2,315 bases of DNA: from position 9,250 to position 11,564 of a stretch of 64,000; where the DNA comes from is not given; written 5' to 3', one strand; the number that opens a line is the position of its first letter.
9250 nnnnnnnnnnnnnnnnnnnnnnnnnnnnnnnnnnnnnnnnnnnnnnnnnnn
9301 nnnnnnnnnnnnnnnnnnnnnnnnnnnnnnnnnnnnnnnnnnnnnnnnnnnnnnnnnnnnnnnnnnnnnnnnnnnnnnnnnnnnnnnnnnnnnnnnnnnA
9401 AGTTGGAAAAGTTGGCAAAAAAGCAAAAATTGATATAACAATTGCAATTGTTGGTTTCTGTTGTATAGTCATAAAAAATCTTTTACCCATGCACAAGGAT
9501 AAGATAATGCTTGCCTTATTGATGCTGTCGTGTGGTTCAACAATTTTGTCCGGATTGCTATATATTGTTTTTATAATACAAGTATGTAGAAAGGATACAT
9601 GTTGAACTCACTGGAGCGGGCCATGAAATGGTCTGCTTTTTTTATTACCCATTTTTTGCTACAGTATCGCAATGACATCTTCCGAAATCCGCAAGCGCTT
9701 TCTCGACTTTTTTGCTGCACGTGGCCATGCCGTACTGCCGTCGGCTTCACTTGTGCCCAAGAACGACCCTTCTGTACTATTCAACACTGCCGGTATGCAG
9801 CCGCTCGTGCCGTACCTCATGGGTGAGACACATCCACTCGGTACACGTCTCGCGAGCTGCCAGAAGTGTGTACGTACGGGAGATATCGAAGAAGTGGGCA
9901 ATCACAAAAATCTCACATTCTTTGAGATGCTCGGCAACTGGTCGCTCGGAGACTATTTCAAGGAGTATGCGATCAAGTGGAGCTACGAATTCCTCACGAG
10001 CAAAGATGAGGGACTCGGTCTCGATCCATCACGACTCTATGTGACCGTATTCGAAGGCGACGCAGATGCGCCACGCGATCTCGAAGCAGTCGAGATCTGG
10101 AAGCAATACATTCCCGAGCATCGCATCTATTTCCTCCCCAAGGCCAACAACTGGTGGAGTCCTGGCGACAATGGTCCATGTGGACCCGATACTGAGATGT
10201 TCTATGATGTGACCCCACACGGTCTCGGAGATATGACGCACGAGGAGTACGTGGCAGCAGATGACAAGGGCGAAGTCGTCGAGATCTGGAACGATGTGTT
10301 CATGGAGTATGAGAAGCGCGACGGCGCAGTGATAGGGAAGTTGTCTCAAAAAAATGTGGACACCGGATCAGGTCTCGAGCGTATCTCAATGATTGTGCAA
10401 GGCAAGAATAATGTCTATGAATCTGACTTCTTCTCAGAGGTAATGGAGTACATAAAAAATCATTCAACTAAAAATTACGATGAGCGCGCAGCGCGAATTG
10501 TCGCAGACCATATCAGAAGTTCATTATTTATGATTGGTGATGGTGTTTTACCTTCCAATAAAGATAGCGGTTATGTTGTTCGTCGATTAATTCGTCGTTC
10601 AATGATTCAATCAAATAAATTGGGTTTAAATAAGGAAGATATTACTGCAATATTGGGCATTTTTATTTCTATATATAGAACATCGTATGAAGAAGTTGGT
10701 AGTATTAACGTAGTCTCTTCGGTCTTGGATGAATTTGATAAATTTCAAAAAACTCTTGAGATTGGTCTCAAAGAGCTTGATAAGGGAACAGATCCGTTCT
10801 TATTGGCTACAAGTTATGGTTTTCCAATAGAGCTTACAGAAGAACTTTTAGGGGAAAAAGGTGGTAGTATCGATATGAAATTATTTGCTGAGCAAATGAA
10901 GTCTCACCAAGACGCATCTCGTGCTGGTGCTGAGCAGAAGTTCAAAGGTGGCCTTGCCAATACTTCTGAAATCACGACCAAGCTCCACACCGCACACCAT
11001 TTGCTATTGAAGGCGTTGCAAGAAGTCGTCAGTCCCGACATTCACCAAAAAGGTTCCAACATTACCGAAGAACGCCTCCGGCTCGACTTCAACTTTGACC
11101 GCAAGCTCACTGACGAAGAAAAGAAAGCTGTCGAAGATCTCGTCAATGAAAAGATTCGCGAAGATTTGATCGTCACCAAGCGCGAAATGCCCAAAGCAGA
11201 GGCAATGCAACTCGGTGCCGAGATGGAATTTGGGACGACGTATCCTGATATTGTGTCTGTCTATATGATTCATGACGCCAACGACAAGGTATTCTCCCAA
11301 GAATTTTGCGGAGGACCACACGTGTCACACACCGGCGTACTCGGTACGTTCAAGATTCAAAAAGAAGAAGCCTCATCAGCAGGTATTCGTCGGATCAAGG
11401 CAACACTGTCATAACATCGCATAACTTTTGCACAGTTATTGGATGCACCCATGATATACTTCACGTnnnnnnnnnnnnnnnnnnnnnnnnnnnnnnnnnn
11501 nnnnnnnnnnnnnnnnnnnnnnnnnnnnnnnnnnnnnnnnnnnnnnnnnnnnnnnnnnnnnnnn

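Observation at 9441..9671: alaS upstream region: 32-aa hydrophobic micro-ORF plus a conserved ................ element shared by three aminoacyl-tRNA synthetase genes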

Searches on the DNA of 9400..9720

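Call 49: search_rna_families(source=window, start=9400, end=9720, threshold=evalue, max_evalue=1)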
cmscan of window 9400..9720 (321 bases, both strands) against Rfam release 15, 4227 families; matches with E-value up to 1: 3.
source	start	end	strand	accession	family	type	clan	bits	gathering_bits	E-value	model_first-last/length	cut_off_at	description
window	9574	9650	+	RF00558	L20_leader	Cis-reg; leader;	-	17.3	58.7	0.55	1-127/127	no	Ribosomal protein L20 leader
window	9582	9638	+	RF02591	Spy1786666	Gene; sRNA;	-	17.3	64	0.7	1-87/87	no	S. pyogenes small RNA 1786666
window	9400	9528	-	RF02417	VR-RNA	Gene; sRNA;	-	15.1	100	0.49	1-127/397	3'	VR-RNA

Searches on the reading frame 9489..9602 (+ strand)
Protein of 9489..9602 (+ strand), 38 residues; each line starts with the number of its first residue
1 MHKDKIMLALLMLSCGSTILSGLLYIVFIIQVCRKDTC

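Call 59: search_protein_representatives(protein=window:9489-9602:+)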
Query: 38 residues. Proteins with E-value up to 0.001 (for the whole library): 1; up to 1e-10: 0; up to 1e-30: 0. The best 1 are listed.
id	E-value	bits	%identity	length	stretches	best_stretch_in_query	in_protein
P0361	2.9e-09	51.3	41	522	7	9-35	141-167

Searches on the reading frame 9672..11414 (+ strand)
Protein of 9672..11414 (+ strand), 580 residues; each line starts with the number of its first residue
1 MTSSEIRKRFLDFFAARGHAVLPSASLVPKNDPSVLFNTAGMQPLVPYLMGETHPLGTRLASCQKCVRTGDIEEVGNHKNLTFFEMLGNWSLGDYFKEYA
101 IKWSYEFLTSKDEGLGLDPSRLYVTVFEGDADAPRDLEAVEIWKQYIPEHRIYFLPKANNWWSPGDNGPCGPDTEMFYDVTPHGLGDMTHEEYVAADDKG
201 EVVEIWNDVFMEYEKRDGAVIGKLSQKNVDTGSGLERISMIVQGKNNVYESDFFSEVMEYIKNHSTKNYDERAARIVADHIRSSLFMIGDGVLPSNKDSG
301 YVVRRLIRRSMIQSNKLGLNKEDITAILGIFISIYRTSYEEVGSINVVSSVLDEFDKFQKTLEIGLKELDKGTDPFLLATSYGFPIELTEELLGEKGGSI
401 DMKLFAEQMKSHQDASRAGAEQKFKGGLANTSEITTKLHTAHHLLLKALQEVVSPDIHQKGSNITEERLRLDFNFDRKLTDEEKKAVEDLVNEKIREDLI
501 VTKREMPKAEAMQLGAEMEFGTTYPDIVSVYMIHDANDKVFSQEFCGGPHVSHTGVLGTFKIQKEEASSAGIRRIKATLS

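Call 12: search_protein_families(library=pfam, proteins=[window:9672-11414:+])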
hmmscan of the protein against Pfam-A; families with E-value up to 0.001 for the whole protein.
window:9672-11414:+ (580 aa): 2 families
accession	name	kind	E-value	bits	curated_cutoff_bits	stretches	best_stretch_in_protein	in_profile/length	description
PF01411.24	tRNA-synt_2c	-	1.8e-118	396.9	30.3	1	5-426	1-440/552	tRNA synthetases class II (A)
PF07973.19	tRNA_SAD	-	1.4e-14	54.2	24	1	528-575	1-43/44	Threonyl and Alanyl tRNA synthetase second additional domain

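Call 14: find_encoding_contigs(protein=window:9672-11414:+, flank=10000, max_places=10)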
Protein window:9672-11414:+ (580 aa): no gene with exactly this product is on record in the collection.

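Call 16: find_homologous_proteins(query=window:9672-11414:+, max_evalue=1e-50)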
Query window:9672-11414:+ (580 aa): 8000 proteins with E <= 1e-50 among 8000 candidates; the best 120 are listed.
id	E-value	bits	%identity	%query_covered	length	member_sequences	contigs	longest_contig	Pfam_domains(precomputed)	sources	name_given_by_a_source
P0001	0.0e+0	1325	100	100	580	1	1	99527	PF01411.25,PF07973.20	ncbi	-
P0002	0.0e+0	1324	100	100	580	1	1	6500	PF01411.25,PF07973.20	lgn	-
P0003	0.0e+0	1094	82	100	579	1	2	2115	PF01411.25,PF07973.20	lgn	-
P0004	0.0e+0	1086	82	100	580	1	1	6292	PF01411.25,PF07973.20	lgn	-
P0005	0.0e+0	1082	81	100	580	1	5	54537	PF01411.25,PF07973.20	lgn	-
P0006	0.0e+0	1078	81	100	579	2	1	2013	PF01411.25,PF07973.20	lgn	-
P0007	0.0e+0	1071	80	100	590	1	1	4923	PF01411.25,PF07973.20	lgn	-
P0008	0.0e+0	1070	80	100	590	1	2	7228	PF01411.25,PF07973.20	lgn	-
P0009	0.0e+0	1068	81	100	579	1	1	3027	PF01411.25,PF07973.20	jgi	jgi:alanyl-tRNA synthetase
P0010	0.0e+0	1066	79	100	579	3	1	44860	PF01411.25,PF07973.20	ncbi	-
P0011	0.0e+0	1046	78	100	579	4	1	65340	PF01411.25,PF07973.20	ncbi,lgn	-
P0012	0.0e+0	1044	78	100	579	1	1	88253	PF01411.25,PF07973.20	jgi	jgi:alanyl-tRNA synthetase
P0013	0.0e+0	1041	78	100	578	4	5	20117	PF01411.25,PF07973.20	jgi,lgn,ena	jgi:alanyl-tRNA synthetase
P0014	0.0e+0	1040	78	100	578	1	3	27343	PF01411.25,PF07973.20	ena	-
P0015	0.0e+0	1036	78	100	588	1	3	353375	PF01411.25,PF07973.20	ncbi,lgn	-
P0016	0.0e+0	1034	78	100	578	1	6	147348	PF01411.25,PF07973.20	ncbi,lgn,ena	-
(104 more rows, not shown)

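Call 19: find_related_loci(query=window:9672-11414:+, collection=genome_contigs, flank=10000)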
Query window:9672-11414:+ (580 aa) in genome_contigs; peptide patterns used: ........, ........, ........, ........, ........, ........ (x = any residue, [..] = any of these).
600 stretches matched a pattern (row limit reached: there are more); 600 encode a relative of the query (tblastn E <= 1e-3); the best 80 are kept; 80 distinct loci.
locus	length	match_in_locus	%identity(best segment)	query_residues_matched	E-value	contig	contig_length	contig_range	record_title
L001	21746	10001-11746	72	1-580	0e+0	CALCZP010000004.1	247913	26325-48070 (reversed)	MAG TPA_asm: uncultured bacterium isolate SRR6231138_bin.7_CONCOCT_v1.1_MAG genome assembly, contig: ERZ650240.2, whole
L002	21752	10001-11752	60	1-579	0e+0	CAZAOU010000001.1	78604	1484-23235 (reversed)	MAG TPA_asm: uncultured Candidatus Saccharibacteria bacterium isolate SRP257259_co1_171 genome assembly, contig: NODE_28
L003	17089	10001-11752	59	1-579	0e+0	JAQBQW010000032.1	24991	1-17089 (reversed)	MAG: Parcubacteria group bacterium isolate RYN_383 scaffold_190606, whole genome shotgun sequence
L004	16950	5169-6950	59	1-579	0e+0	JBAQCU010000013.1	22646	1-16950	MAG: Minisyncoccia bacterium isolate MFD12004_ilm_asm_bin23 k127_3524, whole genome shotgun sequence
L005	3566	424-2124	58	1-579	0e+0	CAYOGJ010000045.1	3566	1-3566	MAG TPA_asm: uncultured Candidatus Saccharibacteria bacterium isolate SRP278252_co2_290 genome assembly, contig: NODE_58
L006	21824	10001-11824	55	1-579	0e+0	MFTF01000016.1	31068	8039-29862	MAG: Candidatus Nomurabacteria bacterium RIFCSPHIGHO2_01_FULL_36_23 rifcsphigho2_01_scaffold_2928, whole genome shotgun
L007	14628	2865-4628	55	1-579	0e+0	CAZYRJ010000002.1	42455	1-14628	MAG TPA_asm: uncultured Candidatus Saccharibacteria bacterium isolate binchicken_co38_1170 genome assembly, contig: NODE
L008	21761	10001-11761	57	1-579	0e+0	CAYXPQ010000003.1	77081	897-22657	MAG TPA_asm: uncultured Candidatus Saccharibacteria bacterium isolate SRP300315_co1_73 genome assembly, contig: NODE_171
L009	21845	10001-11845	55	1-580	0e+0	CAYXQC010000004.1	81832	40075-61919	MAG TPA_asm: uncultured Candidatus Saccharibacteria bacterium isolate SRP219642_co7_377 genome assembly, contig: NODE_35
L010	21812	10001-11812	55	1-579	0e+0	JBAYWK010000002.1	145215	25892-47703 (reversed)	MAG: Candidatus Paceibacterota bacterium isolate SO_2016_LW3_81 scaffold00158_LW162_2016, whole genome shotgun sequence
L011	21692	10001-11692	55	1-570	0e+0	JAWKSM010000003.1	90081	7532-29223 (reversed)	MAG: Candidatus Paceibacterota bacterium isolate ABC1.149 ABC1.149.fa-3, whole genome shotgun sequence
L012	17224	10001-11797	51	1-580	0e+0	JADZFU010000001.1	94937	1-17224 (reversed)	MAG: Candidatus Uhrbacteria bacterium isolate SJ877 c_000000040755, whole genome shotgun sequence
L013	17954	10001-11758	51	1-579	0e+0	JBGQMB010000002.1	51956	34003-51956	MAG: Candidatus Micrarchaeia archaeon isolate OBJ2_061818_150_3 k141_1790686_length_51956_cov_11.9352, whole genome shot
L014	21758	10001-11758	52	1-579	0e+0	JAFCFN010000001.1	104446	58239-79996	Candidatus Woesearchaeota archaeon isolate Meg22_1618_Bin_104 Meg22_1618_Bin_104_scaffold_103, whole genome shotgun sequ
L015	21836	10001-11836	51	1-580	0e+0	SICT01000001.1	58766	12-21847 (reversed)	MAG: Candidatus Uhrbacteria bacterium isolate Baikal-deep-G212 BACOMB-C1968, whole genome shotgun sequence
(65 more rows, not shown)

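Call 21: find_encoding_contigs(protein=P0001, flank=10000, max_places=3)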
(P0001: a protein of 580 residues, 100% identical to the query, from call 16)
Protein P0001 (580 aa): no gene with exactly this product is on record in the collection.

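Call 22: find_encoding_contigs(protein=P0005, flank=10000, max_places=5)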
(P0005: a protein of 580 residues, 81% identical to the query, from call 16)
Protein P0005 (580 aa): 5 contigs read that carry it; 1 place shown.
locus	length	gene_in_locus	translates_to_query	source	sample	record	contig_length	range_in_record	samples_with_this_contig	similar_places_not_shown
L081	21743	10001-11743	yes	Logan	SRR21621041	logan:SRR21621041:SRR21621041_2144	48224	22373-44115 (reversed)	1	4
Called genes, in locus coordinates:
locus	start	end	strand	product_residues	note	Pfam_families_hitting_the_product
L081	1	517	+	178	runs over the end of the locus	PF01765:RRF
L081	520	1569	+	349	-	PF02163:Peptidase_M50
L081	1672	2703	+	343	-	PF04545:Sigma70_r4, PF05066:HARE-HTH (weak)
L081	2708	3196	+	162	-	-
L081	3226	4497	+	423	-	PF26449:DUF8128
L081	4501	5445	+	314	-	PF02618:YceG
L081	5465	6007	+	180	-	PF00929:RNase_T, PF13482:RNase_H_2 (faint), PF21762:DEDDh_C (faint)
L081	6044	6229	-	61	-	-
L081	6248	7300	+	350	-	PF02540:NAD_synthase (weak), PF03054:tRNA_Me_trans, PF20259:tRNA_Me_trans_M, PF20258:tRNA_Me_trans_C (weak)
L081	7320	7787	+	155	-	PF02308:MgtC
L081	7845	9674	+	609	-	PF01432:Peptidase_M3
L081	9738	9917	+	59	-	-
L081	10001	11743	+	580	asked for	PF01411:tRNA-synt_2c, PF07973:tRNA_SAD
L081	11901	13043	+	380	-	-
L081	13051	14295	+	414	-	-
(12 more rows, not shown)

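Call 57: find_encoding_contigs(protein=P0016, flank=10000, max_places=2)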
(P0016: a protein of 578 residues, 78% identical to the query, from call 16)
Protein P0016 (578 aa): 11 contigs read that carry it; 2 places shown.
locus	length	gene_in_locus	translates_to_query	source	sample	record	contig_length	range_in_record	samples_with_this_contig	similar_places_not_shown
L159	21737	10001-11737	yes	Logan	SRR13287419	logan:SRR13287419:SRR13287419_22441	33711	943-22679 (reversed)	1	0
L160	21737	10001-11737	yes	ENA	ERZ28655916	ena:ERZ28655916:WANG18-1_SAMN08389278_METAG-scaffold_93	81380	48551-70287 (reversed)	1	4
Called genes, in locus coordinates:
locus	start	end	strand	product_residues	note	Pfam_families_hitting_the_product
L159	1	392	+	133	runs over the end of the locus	-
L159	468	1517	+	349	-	PF02163:Peptidase_M50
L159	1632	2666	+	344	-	PF04545:Sigma70_r4, PF05066:HARE-HTH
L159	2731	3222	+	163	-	-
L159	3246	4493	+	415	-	PF26449:DUF8128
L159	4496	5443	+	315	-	PF02618:YceG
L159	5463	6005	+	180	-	PF00929:RNase_T, PF13482:RNase_H_2 (faint), PF21762:DEDDh_C (faint)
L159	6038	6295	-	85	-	-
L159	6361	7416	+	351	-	PF02540:NAD_synthase (weak), PF03054:tRNA_Me_trans, PF20259:tRNA_Me_trans_M, PF20258:tRNA_Me_trans_C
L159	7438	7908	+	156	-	PF02308:MgtC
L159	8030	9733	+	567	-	PF08439:Peptidase_M3_N, PF01432:Peptidase_M3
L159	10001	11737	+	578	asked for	PF01411:tRNA-synt_2c, PF07973:tRNA_SAD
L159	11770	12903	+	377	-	-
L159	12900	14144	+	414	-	-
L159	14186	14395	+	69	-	PF01176:eIF-1a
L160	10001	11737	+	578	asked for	PF01411:tRNA-synt_2c, PF07973:tRNA_SAD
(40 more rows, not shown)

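Call 81: find_encoding_contigs(protein=P0015, flank=3000, max_places=1)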
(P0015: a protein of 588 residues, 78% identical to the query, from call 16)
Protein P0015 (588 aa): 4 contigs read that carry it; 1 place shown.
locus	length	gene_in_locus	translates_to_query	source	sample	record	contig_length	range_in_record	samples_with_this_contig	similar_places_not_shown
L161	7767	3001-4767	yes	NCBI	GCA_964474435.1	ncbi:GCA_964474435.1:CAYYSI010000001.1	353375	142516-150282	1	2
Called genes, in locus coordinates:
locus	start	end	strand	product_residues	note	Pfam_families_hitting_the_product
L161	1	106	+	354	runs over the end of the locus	PF02540:NAD_synthase, PF03054:tRNA_Me_trans, PF20259:tRNA_Me_trans_M, PF20258:tRNA_Me_trans_C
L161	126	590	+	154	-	PF02308:MgtC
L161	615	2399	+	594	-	PF08439:Peptidase_M3_N, PF01432:Peptidase_M3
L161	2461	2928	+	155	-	-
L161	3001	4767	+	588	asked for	PF01411:tRNA-synt_2c, PF07973:tRNA_SAD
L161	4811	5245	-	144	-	-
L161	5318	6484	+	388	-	-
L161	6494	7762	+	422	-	PF21110:GlxA (weak)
